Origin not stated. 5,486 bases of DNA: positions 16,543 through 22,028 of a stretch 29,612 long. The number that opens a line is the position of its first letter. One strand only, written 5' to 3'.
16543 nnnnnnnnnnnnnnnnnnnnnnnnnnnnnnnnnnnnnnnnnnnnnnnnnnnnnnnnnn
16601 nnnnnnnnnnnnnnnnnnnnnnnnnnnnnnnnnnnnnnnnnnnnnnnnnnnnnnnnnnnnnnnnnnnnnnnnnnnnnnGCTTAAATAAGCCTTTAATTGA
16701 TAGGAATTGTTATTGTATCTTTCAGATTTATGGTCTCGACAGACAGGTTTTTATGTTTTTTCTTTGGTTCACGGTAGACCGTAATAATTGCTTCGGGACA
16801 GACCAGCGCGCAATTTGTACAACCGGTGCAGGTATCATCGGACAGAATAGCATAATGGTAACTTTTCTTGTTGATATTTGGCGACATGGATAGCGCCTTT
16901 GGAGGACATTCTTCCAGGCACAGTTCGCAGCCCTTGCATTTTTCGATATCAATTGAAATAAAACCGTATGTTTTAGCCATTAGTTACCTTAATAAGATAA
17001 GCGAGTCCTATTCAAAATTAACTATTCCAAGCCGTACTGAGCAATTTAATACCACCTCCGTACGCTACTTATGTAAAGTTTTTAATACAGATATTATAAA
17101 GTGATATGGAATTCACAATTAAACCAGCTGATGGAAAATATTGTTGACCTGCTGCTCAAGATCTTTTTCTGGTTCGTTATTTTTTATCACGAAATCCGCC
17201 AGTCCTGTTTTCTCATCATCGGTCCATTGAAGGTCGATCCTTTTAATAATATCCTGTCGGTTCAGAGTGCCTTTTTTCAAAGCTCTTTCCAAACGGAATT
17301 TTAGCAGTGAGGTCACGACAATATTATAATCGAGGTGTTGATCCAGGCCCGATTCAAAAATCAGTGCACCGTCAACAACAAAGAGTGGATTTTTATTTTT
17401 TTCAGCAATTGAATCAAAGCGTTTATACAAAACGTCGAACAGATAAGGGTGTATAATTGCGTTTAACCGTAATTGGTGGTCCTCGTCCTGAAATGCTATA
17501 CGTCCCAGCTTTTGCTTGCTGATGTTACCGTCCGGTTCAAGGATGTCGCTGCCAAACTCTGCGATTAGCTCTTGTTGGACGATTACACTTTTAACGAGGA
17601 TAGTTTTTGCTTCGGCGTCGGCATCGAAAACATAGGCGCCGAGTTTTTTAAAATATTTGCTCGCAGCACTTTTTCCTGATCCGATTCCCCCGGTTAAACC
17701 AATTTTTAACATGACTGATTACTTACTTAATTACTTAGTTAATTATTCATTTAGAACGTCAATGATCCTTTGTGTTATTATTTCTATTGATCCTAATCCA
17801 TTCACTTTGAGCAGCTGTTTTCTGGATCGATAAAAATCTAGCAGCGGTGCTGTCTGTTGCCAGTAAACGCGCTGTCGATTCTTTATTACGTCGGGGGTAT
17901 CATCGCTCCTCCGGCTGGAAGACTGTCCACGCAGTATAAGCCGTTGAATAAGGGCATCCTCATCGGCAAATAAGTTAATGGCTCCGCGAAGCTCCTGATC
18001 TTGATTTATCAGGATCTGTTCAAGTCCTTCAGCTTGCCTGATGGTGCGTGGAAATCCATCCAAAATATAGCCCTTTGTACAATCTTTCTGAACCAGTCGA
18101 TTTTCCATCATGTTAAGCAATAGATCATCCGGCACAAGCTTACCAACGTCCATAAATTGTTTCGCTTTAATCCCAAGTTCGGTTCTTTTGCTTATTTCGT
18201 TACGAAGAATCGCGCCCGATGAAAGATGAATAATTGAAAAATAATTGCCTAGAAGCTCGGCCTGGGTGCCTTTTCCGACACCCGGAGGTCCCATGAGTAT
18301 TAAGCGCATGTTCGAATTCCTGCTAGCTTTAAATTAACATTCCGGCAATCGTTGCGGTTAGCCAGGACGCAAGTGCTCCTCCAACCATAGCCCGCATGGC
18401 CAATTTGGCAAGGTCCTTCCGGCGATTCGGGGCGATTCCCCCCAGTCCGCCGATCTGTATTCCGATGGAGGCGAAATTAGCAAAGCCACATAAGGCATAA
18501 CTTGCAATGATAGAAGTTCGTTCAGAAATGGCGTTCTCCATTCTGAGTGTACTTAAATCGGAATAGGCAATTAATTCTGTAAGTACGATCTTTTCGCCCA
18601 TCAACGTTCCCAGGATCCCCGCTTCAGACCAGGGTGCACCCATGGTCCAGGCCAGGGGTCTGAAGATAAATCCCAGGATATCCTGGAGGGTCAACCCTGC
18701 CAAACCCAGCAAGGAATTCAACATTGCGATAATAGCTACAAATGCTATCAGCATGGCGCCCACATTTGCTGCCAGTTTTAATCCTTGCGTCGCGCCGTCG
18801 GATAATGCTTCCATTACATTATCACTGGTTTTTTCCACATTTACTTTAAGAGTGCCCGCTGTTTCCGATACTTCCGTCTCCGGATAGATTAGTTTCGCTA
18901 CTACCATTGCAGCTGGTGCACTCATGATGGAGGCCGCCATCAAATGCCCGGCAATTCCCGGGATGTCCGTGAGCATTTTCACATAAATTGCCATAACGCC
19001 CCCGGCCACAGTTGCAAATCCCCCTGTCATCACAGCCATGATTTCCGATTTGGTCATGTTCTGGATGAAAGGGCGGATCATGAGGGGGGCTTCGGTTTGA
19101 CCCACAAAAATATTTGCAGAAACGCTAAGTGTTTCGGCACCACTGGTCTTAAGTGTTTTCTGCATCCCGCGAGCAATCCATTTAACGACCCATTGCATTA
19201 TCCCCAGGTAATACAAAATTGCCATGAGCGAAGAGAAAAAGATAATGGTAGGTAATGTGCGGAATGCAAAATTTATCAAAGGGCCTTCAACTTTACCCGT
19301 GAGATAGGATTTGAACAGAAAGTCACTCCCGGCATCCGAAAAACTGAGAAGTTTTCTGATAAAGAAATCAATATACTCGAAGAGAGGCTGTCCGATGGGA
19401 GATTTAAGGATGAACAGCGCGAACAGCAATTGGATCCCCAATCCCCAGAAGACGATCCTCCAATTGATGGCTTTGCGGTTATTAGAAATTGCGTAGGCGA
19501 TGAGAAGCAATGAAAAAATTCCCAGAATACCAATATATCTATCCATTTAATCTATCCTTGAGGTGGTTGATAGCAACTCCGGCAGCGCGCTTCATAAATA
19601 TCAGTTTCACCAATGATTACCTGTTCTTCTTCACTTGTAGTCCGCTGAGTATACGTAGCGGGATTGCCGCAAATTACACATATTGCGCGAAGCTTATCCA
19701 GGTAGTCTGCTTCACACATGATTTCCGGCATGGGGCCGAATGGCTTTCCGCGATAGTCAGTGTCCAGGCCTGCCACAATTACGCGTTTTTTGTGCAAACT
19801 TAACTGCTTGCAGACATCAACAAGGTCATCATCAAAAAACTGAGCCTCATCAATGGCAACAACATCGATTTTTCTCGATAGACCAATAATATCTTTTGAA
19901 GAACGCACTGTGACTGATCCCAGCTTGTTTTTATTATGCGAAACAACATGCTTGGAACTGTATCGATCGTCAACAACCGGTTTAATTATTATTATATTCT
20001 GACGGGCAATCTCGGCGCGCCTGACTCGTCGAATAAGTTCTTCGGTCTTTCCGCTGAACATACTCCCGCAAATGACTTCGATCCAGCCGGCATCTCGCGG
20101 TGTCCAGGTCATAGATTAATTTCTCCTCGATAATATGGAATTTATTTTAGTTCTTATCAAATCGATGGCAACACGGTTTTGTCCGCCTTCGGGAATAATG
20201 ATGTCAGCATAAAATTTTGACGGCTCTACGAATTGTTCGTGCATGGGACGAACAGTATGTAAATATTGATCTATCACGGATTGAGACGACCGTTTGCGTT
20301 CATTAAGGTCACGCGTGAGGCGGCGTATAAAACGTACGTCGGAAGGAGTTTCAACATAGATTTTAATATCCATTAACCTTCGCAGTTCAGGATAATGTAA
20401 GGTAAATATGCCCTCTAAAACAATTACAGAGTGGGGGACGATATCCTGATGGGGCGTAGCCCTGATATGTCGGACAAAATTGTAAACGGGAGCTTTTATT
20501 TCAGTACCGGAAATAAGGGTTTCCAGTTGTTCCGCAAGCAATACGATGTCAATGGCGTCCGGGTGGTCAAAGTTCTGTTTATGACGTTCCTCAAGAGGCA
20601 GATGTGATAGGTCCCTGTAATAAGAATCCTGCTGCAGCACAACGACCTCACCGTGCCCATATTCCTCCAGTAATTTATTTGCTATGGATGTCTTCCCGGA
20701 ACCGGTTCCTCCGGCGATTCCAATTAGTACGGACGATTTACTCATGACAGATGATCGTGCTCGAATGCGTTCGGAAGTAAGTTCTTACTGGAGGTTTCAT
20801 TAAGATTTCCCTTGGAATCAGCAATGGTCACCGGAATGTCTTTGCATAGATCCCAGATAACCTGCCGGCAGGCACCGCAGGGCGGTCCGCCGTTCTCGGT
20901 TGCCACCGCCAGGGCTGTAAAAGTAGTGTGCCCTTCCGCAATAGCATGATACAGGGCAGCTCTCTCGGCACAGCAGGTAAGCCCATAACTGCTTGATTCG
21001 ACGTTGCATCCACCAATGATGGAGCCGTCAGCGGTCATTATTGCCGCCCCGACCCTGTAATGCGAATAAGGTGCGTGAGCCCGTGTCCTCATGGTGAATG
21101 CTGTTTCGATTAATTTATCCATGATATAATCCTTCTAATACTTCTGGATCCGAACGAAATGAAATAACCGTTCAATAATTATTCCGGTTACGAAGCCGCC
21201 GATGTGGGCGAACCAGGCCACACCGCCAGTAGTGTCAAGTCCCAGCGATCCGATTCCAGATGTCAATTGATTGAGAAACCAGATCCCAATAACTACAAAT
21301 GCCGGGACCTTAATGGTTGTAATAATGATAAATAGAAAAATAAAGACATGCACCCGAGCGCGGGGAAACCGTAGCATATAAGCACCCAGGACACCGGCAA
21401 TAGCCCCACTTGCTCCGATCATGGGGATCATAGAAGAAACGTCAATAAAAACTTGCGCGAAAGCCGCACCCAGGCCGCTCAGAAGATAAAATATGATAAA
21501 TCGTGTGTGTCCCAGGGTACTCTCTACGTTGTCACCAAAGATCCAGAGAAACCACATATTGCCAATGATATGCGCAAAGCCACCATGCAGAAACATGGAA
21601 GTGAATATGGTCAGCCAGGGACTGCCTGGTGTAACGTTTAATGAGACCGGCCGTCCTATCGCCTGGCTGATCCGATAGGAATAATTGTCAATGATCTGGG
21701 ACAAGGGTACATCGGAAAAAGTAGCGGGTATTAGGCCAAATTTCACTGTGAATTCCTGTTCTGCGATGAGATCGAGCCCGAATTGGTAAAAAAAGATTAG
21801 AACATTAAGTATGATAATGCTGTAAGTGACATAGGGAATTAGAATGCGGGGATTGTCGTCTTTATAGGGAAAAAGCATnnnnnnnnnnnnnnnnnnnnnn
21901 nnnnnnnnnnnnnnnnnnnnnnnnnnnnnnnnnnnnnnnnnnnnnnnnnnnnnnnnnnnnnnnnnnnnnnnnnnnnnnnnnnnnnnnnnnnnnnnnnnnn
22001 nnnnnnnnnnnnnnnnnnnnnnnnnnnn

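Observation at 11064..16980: Uncharacterised 567-aa atypical SDR closes an OFOR-buk-ptb operon: candidate new step in anaerobic (branched-chain) amino-acid fermentation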

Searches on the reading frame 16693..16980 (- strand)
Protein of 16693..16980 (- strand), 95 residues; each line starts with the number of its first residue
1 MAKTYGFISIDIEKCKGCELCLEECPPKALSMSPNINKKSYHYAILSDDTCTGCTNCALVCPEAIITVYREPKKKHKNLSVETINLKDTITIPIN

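Call 4: search_protein_families(library=pfam, proteins=[window:16693-16980:-], max_evalue=0.01)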
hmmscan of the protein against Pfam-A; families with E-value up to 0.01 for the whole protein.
window:16693-16980:- (95 aa): 16 families
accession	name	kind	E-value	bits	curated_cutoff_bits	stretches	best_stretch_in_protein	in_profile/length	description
PF12838.12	Fer4_7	-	2.3e-11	44.4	27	1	14-64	1-51/52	4Fe-4S dicluster domain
PF14697.11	Fer4_21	-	9.5e-11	42.1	35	2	38-66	28-57/59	4Fe-4S dicluster domain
PF00037.32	Fer4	-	2e-10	40.5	21.1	2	9-30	2-23/24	4Fe-4S binding domain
PF12837.12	Fer4_6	-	2.2e-10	40.4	25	2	7-29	1-23/24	4Fe-4S binding domain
PF13484.11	Fer4_16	-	1.1e-09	39.4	30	2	50-89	1-40/66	4Fe-4S double cluster binding domain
PF12797.12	Fer4_2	-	4.1e-09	36.3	24.5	2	8-26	3-21/22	4Fe-4S binding domain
PF13237.11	Fer4_10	-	1.8e-08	34.6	25.5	2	46-74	4-32/53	4Fe-4S dicluster domain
PF13187.11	Fer4_9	-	9.3e-08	32.4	27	1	14-65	1-51/52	4Fe-4S dicluster domain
PF13459.11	Fer4_15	-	3.9e-05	24.7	22.4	0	8-26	1-19/66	4Fe-4S single cluster domain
PF12800.12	Fer4_4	-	4.8e-05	23.8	24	0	13-26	2-15/17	4Fe-4S binding domain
PF13370.11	Fer4_13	-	6.7e-05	23.9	24.5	0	48-63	2-18/58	4Fe-4S single cluster domain of Ferredoxin I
PF25160.1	LdpA_Fe-S-bd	-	6.9e-05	23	27.6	1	21-67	9-44/49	LdpA Fe-S cluster-binding domain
PF17179.9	Fer4_22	-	0.00013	23.2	27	0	39-65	69-95/95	4Fe-4S dicluster domain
PF13183.11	Fer4_8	-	0.00027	21.8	27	1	12-65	2-68/68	4Fe-4S dicluster domain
PF12798.12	Fer4_3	-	0.0042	18.2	27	0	15-29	1-15/15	4Fe-4S binding domain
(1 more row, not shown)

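Call 5: search_protein_families(library=ncbifam, proteins=[window:16693-16980:-], max_evalue=0.01)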
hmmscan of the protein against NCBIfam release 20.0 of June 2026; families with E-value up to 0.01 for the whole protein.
window:16693-16980:- (95 aa): 98 families (the best 25 are shown)
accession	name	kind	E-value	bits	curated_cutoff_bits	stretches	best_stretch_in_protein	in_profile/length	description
TIGR02179.1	PorD_KorD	subfamily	2.2e-13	50.1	60.05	2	6-34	48-76/78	2-oxoacid:acceptor oxidoreductase, delta subunit, pyruvate/2-ketoisovalerate family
NF007205.0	PRK09626.1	equivalog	2.9e-13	49.7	93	1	9-83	13-88/105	2-oxoglutarate-acceptor oxidoreductase subunit OorD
NF042987.1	OGOR_delta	exception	3.5e-12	46.3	125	1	8-68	26-87/89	2-oxoglutarate ferredoxin oxidoreductase subunit delta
NF007202.0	PRK09623.1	equivalog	1.9e-11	44.2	166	2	3-33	71-101/105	3-methyl-2-oxobutanoate dehydrogenase subunit delta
NF040684.1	PorD_Arch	equivalog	2.9e-11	43.3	120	2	6-34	55-83/85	pyruvate synthase subunit PorD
TIGR01971.1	NuoI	subfamily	1.6e-10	40.6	113.05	2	47-88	40-82/121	NADH-quinone oxidoreductase, chain I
NF040864.1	HgcB_ferredoxin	equivalog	4.7e-10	39.2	99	2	8-68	9-63/93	mercury methylation ferredoxin HgcB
NF042909.1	FMH_DH_FwdF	exception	5.7e-10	38.8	375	1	6-76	250-321/336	tungsten-dependent formylmethanofuran dehydrogenase subunit FwdF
NF006221.0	PRK08348.1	subfamily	1.5e-09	37.7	124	2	5-38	36-69/136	NADH-plastoquinone oxidoreductase subunit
TIGR02700.1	flavo_MJ0208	hypoth_equivalog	3.2e-09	36.4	251.35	1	9-84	144-212/234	dihydromethanopterin reductase (acceptor)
NF004545.0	PRK05888.3-1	equivalog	4.5e-09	36.2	229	2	8-68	61-125/154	NADH-quinone oxidoreductase subunit NuoI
NF004541.0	PRK05888.2-2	equivalog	5.3e-09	36.1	217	2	46-77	58-89/168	NADH-quinone oxidoreductase subunit NuoI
NF007203.0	PRK09624.1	equivalog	2.2e-08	34.2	171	2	7-33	75-101/105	pyuvate ferredoxin oxidoreductase subunit delta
NF005506.0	PRK07118.1-5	equivalog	3.1e-08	33.4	388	2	4-38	161-195/279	Fe-S cluster domain-containing protein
TIGR01944.1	rnfB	subfamily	3.3e-08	33.3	68.7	2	13-38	143-168/190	RnfABCDGE type electron transport complex subunit B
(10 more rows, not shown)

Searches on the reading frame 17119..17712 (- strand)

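Call 4: search_protein_families(library=pfam, proteins=[window:17119-17712:-], max_evalue=0.01)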
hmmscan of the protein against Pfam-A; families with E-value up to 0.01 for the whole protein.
window:17119-17712:- (197 aa): 2 families
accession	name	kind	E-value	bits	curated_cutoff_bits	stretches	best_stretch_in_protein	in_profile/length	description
PF01121.26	CoaE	-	1.2e-40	139.6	27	1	4-180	3-176/180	Dephospho-CoA kinase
PF13238.12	AAA_18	-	0.0017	19.2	29.4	1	4-148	1-112/128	AAA domain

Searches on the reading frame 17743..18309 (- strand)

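Call 4: search_protein_families(library=pfam, proteins=[window:17743-18309:-], max_evalue=0.01)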
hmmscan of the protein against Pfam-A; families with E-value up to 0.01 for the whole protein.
window:17743-18309:- (188 aa): 4 families
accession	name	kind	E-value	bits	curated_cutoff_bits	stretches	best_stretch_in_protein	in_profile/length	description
PF00406.28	ADK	-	3.4e-48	164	26.8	1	5-164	1-150/151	Adenylate kinase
PF13207.12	AAA_17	-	1.3e-25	90.7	27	1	6-143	1-136/136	AAA domain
PF17213.9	Hydin_ADK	-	1.4e-06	29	27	0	58-85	168-195/196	Hydin Adenylate kinase-like domain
PF13238.12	AAA_18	-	0.00022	22.1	29.4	1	4-135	2-119/128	AAA domain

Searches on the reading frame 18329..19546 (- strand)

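Call 4: search_protein_families(library=pfam, proteins=[window:18329-19546:-], max_evalue=0.01)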
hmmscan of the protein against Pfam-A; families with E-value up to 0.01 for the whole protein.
window:18329-19546:- (405 aa): 3 families
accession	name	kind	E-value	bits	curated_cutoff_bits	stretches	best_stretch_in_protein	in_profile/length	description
PF07662.18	Nucleos_tra2_C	-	1.8e-75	253.7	32.3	1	201-402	1-213/213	Na+ dependent nucleoside transporter C-terminus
PF01773.25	Nucleos_tra2_N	-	5.4e-26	91.4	27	1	8-80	1-73/74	Na+ dependent nucleoside transporter N-terminus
PF07670.19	Gate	-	1.1e-19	71.2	29.6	1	95-192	2-101/104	Nucleoside recognition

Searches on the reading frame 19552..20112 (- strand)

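Call 86: search_protein_families(library=pfam, proteins=[window:19552-20112:-], max_evalue=0.0001)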
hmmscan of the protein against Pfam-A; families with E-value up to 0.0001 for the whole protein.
window:19552-20112:- (186 aa): 1 family
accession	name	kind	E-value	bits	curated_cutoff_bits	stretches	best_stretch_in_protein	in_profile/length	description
PF00265.24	TK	-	6.3e-57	192.7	20.6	1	9-181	1-176/176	Thymidine kinase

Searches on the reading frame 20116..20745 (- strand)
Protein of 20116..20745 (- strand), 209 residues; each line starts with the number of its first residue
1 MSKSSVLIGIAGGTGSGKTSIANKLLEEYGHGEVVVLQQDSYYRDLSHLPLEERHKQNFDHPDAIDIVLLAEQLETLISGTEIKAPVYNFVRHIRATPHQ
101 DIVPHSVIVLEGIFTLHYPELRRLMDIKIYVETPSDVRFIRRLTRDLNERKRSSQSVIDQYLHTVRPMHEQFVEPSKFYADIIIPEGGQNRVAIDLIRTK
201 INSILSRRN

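Call 86: search_protein_families(library=pfam, proteins=[window:20116-20745:-], max_evalue=0.0001)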
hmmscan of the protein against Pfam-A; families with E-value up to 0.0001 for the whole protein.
window:20116-20745:- (209 aa): 3 families
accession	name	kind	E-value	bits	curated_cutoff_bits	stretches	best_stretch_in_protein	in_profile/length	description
PF00485.24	PRK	-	7.5e-41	140.5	22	1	7-192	1-195/196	Phosphoribulokinase / Uridine kinase family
PF13238.12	AAA_18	-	1.5e-08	35.5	29.4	1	8-154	1-120/128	AAA domain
PF06414.18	Zeta_toxin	-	6.1e-06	26.3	22.3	1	6-42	17-54/199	Zeta toxin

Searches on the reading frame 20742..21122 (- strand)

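Call 86: search_protein_families(library=pfam, proteins=[window:20742-21122:-], max_evalue=0.0001)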
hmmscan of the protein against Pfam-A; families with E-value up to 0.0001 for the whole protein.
window:20742-21122:- (126 aa): 2 families
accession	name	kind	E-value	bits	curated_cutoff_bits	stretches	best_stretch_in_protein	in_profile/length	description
PF00383.29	dCMP_cyt_deam_1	-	2.2e-14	53.6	25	1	3-92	6-93/102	Cytidine and deoxycytidylate deaminase zinc-binding region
PF08211.18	dCMP_cyt_deam_2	-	3.9e-08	34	25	1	2-66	42-106/130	Cytidine and deoxycytidylate deaminase zinc-binding region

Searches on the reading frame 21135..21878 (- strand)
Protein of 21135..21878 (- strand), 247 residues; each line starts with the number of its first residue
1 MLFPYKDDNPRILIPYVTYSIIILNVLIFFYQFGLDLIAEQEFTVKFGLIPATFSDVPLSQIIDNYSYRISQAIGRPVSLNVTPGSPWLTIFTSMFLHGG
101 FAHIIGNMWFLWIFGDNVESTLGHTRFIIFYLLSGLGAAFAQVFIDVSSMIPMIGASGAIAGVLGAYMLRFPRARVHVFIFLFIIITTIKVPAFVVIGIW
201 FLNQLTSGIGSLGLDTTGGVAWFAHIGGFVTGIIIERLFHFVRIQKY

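Call 86: search_protein_families(library=pfam, proteins=[window:21135-21878:-], max_evalue=0.0001)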
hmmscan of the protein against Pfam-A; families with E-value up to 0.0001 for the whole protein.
window:21135-21878:- (247 aa): 1 family
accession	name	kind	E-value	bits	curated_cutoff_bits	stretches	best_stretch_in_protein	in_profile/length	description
PF01694.28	Rhomboid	-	1.1e-33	116.9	22.6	1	88-238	4-139/143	Rhomboid domain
